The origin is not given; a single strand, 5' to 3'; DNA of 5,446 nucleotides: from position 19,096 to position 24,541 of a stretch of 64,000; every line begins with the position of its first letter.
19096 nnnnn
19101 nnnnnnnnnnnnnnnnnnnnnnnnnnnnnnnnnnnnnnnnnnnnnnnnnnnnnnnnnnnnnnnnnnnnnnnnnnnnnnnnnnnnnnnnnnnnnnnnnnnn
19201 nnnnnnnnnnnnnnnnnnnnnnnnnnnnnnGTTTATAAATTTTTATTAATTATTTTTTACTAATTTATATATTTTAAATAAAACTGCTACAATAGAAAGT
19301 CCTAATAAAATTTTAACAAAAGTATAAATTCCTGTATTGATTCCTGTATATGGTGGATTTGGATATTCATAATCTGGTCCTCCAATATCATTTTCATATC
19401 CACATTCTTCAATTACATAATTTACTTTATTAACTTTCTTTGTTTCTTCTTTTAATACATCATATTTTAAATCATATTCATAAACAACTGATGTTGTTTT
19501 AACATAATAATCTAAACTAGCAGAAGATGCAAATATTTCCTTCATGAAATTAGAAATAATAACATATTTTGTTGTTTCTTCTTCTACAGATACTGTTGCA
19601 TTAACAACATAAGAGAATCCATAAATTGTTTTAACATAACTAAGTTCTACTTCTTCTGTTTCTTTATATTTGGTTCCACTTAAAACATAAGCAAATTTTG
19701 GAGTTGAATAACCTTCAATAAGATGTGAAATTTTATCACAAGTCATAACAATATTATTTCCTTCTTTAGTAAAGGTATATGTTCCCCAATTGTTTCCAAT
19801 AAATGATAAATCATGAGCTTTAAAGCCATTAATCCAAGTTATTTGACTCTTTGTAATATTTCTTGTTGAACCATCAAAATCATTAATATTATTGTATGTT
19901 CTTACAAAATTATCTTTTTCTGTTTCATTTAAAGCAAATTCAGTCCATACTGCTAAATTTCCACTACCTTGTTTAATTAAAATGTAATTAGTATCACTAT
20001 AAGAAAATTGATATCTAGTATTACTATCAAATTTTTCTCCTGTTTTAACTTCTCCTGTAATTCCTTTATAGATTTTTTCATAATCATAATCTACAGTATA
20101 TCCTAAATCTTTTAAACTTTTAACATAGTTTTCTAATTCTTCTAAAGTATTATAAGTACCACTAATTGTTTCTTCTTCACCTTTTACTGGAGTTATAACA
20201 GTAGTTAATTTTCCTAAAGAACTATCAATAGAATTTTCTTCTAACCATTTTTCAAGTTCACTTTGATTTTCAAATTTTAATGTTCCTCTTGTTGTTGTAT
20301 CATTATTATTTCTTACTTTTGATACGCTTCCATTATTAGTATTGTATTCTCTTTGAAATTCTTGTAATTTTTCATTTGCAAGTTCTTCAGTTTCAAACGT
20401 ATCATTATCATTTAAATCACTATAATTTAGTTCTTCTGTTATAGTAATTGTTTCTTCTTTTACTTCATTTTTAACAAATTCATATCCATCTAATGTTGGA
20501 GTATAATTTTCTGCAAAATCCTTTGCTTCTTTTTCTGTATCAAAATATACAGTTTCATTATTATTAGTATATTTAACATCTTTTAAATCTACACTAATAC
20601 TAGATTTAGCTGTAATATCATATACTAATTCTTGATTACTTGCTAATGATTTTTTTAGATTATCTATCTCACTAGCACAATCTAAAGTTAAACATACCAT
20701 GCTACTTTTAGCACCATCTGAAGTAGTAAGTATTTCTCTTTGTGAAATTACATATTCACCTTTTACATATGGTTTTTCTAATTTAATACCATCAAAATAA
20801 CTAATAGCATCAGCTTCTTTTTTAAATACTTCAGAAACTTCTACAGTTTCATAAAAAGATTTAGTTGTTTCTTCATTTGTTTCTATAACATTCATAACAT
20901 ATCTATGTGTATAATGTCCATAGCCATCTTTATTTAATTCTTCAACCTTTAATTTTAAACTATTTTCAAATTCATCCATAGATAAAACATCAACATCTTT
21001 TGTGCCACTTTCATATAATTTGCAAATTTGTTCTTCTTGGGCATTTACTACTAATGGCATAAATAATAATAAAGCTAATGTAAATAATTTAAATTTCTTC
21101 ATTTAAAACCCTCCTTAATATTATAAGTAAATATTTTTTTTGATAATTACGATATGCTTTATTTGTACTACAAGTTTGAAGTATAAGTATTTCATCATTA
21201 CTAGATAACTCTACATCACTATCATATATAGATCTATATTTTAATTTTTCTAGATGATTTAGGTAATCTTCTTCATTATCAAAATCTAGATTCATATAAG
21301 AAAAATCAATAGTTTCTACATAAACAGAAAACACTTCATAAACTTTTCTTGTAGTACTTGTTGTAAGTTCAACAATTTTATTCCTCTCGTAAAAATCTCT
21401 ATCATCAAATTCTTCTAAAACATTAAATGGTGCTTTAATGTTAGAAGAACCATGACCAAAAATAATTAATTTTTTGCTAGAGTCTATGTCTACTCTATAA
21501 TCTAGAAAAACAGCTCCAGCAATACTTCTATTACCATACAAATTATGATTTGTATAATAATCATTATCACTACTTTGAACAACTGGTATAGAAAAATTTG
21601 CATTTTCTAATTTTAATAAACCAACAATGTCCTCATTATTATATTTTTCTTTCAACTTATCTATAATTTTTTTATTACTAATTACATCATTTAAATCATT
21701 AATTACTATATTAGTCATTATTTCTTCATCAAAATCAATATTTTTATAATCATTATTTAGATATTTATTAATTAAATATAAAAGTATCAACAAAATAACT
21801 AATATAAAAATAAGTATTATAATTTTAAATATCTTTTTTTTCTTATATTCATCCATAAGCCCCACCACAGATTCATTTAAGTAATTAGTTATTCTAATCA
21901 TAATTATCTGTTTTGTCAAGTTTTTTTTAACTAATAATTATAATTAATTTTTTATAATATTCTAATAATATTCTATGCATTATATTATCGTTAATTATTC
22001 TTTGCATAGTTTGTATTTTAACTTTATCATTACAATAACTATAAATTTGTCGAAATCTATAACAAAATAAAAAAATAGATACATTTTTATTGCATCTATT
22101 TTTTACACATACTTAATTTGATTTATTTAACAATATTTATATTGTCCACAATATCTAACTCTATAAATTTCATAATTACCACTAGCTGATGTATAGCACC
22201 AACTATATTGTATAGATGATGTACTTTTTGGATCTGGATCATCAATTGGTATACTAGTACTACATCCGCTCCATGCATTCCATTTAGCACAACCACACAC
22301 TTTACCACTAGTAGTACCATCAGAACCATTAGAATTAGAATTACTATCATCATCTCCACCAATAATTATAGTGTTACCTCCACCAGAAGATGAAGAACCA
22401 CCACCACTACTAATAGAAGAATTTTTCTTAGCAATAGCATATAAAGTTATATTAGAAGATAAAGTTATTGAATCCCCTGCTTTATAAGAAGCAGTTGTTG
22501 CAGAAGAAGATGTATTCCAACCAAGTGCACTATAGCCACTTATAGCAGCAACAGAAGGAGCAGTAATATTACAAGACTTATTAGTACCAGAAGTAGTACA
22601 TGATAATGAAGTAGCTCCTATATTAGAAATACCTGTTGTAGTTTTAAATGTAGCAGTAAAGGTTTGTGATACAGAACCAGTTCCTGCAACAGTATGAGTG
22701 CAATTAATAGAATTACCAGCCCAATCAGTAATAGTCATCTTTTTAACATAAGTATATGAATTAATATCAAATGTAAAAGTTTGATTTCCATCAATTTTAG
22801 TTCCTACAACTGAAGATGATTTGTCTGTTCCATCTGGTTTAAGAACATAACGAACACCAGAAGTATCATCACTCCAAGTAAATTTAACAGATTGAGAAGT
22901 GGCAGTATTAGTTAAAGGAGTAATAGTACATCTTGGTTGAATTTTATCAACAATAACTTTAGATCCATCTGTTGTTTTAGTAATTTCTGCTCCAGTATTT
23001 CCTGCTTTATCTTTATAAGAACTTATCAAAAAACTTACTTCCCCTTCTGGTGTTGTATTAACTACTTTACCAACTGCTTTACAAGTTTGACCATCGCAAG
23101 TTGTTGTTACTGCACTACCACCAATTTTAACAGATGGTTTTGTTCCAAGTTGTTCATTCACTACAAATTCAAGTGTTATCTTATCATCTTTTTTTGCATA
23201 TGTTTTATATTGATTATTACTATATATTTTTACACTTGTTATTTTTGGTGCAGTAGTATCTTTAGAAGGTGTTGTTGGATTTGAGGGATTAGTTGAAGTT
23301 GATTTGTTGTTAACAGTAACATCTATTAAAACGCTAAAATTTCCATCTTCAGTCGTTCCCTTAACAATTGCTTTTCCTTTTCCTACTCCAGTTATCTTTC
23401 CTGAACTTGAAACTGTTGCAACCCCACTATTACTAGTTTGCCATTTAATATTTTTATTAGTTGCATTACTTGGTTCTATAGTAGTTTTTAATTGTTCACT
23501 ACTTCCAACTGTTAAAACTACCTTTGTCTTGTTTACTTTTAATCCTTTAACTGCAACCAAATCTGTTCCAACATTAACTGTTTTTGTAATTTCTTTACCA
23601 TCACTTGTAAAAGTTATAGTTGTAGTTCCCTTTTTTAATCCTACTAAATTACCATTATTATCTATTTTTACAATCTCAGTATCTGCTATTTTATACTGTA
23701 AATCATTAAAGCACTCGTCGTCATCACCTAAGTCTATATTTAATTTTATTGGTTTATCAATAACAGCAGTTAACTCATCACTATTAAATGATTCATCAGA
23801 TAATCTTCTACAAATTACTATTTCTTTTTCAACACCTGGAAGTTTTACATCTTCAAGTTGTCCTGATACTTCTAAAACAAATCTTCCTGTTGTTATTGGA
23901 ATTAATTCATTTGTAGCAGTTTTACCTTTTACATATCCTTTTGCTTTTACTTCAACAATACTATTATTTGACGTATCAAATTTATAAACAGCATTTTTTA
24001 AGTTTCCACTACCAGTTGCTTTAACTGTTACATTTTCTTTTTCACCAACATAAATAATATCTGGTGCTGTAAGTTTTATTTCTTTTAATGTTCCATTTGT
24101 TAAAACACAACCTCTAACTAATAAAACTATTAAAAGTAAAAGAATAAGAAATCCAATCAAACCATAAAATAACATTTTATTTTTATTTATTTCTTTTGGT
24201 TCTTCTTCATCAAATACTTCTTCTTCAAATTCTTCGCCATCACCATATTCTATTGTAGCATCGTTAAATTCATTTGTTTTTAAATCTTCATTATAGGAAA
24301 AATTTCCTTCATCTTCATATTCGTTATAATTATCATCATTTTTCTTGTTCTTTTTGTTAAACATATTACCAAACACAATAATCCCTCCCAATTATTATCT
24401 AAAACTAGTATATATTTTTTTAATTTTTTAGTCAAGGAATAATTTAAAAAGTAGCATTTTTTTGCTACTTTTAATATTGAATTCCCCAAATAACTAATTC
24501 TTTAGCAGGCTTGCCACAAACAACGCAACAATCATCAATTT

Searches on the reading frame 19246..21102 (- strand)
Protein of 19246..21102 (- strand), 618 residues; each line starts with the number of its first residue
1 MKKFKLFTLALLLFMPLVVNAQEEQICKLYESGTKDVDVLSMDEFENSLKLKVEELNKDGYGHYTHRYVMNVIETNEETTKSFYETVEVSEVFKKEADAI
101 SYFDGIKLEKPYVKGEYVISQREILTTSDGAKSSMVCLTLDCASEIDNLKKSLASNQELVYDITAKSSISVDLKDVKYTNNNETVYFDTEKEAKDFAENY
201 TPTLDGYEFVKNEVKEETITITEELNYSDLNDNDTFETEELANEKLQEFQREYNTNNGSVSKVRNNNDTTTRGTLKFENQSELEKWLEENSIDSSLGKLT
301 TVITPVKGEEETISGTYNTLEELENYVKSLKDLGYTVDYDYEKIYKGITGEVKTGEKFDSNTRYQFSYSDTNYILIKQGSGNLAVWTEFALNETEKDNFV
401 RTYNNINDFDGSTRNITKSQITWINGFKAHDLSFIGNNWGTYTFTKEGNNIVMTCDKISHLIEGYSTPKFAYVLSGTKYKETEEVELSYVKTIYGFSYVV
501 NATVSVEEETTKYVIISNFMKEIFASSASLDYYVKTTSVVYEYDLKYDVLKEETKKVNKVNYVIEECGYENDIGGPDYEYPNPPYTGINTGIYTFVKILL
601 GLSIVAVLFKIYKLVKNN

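Call 36: search_protein_families(library=pfam, proteins=[window:19246-21102:-], max_evalue=0.01)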
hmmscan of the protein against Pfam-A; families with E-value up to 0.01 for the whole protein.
window:19246-21102:- (618 aa): 1 family
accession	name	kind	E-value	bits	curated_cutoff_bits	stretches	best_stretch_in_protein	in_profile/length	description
PF19150.5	DUF5832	-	0.0073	17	26.7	0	313-333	3-23/81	Family of unknown function (DUF5832)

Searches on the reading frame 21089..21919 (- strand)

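Call 36: search_protein_families(library=pfam, proteins=[window:21089-21919:-], max_evalue=0.01)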
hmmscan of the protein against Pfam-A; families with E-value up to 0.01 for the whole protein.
window:21089-21919:- (276 aa): 1 family
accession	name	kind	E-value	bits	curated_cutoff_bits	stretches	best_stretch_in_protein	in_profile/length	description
PF24049.1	YOMG_N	-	0.00079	19.8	27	1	82-127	5-50/89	YOMG N-terminal domain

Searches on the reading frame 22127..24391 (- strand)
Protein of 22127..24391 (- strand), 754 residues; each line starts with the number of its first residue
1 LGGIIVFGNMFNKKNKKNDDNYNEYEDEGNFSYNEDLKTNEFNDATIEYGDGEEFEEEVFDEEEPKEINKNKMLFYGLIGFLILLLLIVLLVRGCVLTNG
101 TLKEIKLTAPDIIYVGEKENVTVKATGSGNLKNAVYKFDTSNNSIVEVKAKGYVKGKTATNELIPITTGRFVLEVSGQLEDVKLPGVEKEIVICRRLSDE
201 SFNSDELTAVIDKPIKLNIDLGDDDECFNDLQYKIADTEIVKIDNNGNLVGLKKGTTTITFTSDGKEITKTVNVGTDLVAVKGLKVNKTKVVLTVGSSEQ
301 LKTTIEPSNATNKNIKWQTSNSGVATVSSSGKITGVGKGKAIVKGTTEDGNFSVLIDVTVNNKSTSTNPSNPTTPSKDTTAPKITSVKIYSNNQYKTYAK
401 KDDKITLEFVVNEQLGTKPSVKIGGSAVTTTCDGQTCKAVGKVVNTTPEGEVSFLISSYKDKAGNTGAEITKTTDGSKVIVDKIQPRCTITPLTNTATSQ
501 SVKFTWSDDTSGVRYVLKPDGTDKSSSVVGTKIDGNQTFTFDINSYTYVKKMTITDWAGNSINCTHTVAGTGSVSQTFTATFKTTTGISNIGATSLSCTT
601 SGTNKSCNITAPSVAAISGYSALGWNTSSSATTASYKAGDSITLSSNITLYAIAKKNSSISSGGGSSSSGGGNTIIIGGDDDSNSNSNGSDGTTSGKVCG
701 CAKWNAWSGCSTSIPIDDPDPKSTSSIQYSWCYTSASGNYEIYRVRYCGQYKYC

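Call 3: search_protein_families(library=pfam, proteins=[window:22127-24391:-], max_evalue=1)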
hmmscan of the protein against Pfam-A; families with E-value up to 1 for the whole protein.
window:22127-24391:- (754 aa): 6 families
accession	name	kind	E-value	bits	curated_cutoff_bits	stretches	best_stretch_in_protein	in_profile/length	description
PF02368.24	Big_2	-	2e-18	66.6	22.8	2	280-354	1-75/79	Bacterial Ig-like domain (group 2)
PF21461.3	HL_N-beta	-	1.4e-06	28.4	27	1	230-270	13-52/57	Hyaluronate lyase, N-terminal beta-sheet domain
PF09479.16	Flg_new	-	1.7e-06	28.5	27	1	578-652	1-64/65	Listeria-Bacteroides repeat domain (List_Bact_rpt)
PF24893.1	DUF7743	-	0.00017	21.7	27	1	498-567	20-93/120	Domain of unknown function (DUF7743)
PF17790.7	MG1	-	0.036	14.8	23.6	1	107-129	6-28/101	Macroglobulin domain MG1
PF11566.13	PI31_Prot_N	-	0.18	11.9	21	1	496-553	54-110/154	PI31 proteasome regulator N-terminal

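Call 4: search_protein_families(library=ncbifam, proteins=[window:22127-24391:-], max_evalue=1)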
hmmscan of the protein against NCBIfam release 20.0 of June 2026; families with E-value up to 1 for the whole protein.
window:22127-24391:- (754 aa): 1 family
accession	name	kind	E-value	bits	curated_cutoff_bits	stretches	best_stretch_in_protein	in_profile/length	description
NF053514.2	JUQZ_fam_ocin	equivalog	0.017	15.4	40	1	319-354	65-100/107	BLB8/JUQZ-1 family protein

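Call 43: find_homologous_proteins(query=window:22127-24391:-, region=680-754, max_evalue=0.1)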
Query window:22127-24391:-, residues 680-754 (75 aa): 1 proteins with E <= 0.1 among 26 candidates.
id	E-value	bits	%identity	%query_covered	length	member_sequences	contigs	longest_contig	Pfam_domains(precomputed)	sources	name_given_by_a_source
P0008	3.4e-42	160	100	100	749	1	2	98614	PF09479.17,PF21461.4,PF02368.25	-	-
